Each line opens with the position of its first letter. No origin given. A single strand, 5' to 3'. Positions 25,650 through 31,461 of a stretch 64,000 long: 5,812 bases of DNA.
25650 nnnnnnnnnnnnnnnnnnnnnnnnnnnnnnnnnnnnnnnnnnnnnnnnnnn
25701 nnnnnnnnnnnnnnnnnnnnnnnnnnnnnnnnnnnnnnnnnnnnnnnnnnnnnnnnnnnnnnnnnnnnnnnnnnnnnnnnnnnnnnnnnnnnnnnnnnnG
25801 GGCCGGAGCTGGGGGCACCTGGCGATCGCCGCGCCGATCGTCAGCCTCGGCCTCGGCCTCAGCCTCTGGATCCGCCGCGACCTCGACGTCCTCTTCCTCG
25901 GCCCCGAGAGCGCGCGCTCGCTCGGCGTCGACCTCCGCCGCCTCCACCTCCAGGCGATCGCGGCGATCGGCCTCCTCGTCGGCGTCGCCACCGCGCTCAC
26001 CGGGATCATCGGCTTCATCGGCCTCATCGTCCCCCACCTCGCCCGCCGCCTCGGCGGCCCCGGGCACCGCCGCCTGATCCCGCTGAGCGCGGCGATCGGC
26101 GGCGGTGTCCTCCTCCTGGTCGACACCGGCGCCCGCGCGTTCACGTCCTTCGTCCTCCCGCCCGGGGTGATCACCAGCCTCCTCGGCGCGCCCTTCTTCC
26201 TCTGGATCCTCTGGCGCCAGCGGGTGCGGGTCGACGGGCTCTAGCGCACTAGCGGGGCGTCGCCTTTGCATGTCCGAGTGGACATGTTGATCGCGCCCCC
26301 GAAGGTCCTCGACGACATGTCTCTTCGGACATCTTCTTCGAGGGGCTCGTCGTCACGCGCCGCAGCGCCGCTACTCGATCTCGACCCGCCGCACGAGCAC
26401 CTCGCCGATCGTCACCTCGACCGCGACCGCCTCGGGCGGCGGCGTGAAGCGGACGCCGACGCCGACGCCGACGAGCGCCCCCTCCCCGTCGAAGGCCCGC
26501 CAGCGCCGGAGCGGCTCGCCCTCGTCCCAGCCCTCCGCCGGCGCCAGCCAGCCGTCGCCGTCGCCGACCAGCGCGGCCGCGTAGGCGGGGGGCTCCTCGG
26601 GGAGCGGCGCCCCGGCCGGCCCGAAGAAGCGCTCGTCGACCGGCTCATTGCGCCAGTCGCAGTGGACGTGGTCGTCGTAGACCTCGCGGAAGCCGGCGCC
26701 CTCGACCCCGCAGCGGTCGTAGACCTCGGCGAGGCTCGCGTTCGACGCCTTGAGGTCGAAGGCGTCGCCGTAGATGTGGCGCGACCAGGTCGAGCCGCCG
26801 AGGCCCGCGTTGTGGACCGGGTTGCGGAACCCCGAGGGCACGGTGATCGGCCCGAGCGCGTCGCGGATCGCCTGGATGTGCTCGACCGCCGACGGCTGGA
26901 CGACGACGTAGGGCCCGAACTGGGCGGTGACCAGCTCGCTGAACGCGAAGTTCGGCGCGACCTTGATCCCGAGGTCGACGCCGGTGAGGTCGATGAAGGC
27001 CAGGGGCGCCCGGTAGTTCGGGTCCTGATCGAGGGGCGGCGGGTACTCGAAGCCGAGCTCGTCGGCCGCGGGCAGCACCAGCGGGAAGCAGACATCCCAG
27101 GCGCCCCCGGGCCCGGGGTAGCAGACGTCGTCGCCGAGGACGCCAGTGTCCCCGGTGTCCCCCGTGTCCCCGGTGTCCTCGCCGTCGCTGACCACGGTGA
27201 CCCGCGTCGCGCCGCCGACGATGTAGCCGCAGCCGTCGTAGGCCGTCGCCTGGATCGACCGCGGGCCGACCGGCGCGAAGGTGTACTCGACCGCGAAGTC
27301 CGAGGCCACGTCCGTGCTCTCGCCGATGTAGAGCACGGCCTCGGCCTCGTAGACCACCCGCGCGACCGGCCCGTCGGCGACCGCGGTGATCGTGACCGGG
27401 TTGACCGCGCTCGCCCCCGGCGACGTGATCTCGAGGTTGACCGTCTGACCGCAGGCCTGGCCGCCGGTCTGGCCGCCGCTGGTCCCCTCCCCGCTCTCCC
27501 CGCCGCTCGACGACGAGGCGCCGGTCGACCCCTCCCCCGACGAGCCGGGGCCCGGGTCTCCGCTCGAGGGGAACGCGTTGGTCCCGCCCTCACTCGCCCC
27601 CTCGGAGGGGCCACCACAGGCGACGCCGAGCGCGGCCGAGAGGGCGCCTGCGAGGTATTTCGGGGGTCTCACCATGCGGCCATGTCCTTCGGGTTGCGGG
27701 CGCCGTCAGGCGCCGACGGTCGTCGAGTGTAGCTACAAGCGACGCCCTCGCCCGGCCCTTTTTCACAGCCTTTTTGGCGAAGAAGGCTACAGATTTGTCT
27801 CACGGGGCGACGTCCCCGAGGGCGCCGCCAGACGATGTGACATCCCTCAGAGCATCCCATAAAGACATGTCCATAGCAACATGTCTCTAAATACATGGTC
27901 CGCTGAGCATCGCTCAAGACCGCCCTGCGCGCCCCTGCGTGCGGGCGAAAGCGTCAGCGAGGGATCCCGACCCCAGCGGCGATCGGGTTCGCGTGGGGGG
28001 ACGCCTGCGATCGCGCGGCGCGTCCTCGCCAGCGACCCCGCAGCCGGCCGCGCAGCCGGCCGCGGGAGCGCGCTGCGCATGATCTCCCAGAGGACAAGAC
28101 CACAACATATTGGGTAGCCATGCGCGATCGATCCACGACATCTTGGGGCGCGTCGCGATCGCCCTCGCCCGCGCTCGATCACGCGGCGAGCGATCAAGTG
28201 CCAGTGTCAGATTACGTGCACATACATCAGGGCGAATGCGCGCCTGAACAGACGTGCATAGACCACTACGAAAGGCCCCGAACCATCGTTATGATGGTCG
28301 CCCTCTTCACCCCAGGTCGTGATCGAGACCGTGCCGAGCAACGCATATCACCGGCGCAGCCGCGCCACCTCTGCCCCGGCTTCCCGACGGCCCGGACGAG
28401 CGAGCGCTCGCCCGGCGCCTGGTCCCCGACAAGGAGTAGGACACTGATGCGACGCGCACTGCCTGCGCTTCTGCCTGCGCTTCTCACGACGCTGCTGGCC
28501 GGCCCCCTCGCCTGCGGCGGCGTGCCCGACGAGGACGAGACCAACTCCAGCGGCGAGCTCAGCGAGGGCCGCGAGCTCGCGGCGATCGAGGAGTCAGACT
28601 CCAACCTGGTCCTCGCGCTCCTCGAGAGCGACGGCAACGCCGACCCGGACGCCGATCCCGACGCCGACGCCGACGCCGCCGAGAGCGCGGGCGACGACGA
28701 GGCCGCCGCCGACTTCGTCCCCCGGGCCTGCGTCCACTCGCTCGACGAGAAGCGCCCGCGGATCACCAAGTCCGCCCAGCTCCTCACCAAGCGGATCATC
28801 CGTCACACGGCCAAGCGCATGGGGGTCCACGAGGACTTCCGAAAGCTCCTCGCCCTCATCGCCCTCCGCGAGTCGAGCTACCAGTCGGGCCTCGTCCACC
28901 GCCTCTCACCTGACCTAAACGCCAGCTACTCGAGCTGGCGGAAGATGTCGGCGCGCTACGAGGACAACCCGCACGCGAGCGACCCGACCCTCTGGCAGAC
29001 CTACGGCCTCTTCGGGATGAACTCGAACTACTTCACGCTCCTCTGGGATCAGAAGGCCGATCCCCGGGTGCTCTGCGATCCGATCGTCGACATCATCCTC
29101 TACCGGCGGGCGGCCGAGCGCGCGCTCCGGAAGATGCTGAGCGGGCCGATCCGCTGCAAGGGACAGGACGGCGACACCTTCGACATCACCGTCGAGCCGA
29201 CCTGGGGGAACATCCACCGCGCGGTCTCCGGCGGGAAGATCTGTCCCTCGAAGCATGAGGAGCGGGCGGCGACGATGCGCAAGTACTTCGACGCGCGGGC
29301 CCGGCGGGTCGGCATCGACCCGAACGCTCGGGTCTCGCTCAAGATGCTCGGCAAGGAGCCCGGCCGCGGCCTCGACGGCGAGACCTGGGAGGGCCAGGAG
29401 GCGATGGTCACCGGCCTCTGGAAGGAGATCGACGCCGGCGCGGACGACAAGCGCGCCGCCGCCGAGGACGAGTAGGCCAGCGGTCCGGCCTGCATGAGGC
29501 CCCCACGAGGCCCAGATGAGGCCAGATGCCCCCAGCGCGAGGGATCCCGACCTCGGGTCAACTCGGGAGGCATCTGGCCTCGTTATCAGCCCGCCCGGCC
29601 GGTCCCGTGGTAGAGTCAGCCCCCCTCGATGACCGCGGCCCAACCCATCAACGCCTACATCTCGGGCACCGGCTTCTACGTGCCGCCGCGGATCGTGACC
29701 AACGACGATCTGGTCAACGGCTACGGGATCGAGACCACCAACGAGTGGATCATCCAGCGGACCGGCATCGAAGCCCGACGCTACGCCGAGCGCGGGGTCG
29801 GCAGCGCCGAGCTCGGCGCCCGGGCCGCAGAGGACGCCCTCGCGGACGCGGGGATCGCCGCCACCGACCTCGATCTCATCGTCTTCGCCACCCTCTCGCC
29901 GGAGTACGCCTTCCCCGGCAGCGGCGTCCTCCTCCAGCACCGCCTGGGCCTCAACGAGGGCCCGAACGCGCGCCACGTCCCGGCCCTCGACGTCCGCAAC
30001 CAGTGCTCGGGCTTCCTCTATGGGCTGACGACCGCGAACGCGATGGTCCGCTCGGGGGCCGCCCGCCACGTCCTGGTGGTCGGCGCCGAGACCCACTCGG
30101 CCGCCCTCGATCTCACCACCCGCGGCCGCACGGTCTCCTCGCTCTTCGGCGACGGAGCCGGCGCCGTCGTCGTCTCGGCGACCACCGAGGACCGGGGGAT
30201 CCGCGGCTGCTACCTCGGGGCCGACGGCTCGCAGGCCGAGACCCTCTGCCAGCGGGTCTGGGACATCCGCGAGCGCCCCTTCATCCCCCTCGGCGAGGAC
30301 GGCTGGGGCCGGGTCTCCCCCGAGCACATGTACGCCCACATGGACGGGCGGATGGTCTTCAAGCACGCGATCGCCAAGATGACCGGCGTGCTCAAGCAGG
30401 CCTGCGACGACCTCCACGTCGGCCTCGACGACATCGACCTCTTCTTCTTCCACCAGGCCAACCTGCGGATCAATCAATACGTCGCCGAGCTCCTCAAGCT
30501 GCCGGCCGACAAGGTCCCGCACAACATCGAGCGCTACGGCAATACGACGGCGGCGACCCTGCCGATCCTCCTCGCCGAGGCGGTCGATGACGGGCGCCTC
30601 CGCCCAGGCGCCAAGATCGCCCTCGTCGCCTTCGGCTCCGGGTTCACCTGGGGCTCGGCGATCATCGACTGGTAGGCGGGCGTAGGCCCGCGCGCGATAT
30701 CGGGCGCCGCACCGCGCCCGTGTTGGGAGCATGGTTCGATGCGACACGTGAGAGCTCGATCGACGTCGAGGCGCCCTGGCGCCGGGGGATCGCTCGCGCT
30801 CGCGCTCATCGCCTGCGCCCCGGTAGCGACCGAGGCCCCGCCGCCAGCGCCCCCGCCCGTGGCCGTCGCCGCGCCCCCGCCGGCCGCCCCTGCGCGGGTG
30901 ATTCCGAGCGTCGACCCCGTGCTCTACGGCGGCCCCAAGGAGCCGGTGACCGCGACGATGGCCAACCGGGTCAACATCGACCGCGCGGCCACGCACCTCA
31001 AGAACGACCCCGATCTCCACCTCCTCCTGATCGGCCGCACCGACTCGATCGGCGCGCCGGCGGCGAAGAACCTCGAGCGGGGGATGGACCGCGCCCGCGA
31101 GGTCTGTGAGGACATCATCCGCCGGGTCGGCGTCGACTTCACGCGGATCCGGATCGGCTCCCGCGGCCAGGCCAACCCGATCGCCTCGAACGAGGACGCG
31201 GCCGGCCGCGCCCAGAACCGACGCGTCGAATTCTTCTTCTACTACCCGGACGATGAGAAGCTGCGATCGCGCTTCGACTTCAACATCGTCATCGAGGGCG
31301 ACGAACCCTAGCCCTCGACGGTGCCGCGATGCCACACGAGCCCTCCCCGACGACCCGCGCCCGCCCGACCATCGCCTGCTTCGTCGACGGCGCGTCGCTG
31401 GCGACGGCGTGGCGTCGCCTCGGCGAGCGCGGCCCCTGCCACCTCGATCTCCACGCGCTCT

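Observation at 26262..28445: Repeated ACATGTC motifs (including an 18-bp perfect palindrome) flank two divergent cell-wall-hydrolase-like lipoprotein genes in a lower-GC 770-bp intergenic region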

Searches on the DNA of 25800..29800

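Call 4: search_rna_families(source=window, start=25800, end=29800, threshold=evalue, max_evalue=1, show_alignments=3)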
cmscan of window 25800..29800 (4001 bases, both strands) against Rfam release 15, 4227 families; matches with E-value up to 1: 1.
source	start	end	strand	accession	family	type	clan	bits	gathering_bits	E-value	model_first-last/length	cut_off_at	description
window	26916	26993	+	RF02949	Cupriavidus-1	Gene; sRNA;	-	28.1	45.5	0.26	1-78/78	no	Cupriavidus-1 RNA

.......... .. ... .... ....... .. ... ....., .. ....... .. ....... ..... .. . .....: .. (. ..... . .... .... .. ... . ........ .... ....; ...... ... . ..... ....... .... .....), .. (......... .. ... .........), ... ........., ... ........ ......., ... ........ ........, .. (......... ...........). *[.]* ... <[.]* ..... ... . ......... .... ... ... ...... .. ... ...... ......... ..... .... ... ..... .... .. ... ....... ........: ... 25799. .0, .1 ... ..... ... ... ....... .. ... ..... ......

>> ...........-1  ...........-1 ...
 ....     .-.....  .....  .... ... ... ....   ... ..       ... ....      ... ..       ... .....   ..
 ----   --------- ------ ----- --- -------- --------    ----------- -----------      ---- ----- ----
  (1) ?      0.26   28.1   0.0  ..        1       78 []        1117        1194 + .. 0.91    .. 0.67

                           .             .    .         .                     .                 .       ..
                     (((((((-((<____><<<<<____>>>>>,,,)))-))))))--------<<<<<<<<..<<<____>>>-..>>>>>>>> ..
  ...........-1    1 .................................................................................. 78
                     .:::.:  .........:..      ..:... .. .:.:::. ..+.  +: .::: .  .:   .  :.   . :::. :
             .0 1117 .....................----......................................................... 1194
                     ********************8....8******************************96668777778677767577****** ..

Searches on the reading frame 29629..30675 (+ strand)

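Call 10: search_protein_families(library=pfam, proteins=[window:29629-30675:+], max_evalue=0.01)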
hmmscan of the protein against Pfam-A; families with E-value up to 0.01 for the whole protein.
window:29629-30675:+ (348 aa): 4 families
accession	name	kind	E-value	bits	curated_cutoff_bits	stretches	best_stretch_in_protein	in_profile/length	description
PF08541.16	ACP_syn_III_C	-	3.2e-32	111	26.6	1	261-348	3-90/90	3-Oxoacyl-[acyl-carrier-protein (ACP)] synthase III C terminal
PF08545.16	ACP_syn_III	-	3.9e-25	88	24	1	120-200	1-80/80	3-Oxoacyl-[acyl-carrier-protein (ACP)] synthase III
PF00108.29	Thiolase_N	-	3.7e-09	36.8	26.4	1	43-160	7-119/260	Thiolase, N-terminal domain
PF00195.25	Chal_sti_synt_N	-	1.1e-08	35.3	27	1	59-184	99-223/225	Chalcone and stilbene synthases, N-terminal domain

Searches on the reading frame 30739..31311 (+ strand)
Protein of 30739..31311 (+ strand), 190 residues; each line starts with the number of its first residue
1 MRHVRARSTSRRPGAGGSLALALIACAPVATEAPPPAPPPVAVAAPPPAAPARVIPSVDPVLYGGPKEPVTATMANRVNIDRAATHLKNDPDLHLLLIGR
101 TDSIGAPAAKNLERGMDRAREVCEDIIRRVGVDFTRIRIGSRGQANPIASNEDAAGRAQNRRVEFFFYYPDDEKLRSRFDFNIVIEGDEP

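Call 10: search_protein_families(library=pfam, proteins=[window:30739-31311:+], max_evalue=0.01)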
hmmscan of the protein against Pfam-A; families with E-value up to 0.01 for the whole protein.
window:30739-31311:+ (190 aa): 1 family
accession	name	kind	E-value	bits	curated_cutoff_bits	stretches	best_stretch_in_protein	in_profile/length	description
PF00691.25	OmpA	-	2.9e-07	31.2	27.2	1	77-161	14-98/98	OmpA family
